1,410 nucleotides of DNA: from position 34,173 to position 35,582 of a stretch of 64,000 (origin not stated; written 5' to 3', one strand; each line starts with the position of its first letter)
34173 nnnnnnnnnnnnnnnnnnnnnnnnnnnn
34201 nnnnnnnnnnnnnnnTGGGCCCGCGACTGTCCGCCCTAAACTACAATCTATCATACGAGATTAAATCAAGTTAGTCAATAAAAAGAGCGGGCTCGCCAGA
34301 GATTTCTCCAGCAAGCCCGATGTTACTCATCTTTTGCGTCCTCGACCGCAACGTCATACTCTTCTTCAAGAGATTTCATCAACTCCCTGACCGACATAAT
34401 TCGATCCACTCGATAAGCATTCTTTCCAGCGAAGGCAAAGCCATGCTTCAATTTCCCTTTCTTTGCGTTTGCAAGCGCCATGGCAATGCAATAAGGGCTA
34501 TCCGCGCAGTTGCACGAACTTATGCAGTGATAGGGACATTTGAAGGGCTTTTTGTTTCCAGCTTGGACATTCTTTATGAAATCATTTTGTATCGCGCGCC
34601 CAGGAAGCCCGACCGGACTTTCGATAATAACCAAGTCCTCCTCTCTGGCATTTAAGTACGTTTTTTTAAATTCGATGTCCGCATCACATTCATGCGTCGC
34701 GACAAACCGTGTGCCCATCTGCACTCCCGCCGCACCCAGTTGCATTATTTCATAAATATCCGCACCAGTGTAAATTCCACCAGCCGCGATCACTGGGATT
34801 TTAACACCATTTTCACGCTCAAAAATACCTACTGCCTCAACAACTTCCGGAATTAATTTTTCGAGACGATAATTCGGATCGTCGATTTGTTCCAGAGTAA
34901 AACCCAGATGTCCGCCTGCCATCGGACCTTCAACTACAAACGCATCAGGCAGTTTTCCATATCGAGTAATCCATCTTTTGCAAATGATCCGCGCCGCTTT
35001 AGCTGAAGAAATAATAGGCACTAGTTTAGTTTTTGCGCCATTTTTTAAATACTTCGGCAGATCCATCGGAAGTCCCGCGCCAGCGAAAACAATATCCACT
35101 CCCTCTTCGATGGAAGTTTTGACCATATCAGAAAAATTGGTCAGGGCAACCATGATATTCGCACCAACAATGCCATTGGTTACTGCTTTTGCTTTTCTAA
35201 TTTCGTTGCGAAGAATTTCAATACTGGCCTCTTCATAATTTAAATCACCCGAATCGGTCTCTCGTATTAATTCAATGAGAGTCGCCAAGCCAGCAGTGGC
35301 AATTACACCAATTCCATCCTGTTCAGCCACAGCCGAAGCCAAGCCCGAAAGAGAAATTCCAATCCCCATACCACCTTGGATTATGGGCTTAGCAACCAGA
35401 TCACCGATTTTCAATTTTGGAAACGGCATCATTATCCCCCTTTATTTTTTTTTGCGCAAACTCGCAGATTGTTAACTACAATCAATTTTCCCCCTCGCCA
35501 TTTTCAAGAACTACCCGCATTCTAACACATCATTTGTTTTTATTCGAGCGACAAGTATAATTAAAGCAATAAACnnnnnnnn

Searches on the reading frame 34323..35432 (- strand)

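Call 9: search_protein_families(library=pfam, proteins=[window:34323-35432:-])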
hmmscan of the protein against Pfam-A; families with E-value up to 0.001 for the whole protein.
window:34323-35432:- (369 aa): 4 families
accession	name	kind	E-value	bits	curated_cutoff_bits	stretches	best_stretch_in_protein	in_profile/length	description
PF03060.21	NMO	-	4.2e-59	201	28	1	13-357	10-330/331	Nitronate monooxygenase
PF01180.27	DHO_dh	-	1.3e-06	28.2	27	1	204-244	233-273/291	Dihydroorotate dehydrogenase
PF01070.24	FMN_dh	-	6.1e-05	22.7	24.9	1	193-244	262-306/350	FMN-dependent dehydrogenase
PF00478.31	IMPDH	-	0.0003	20.3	25.6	1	204-255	200-251/345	IMP dehydrogenase / GMP reductase domain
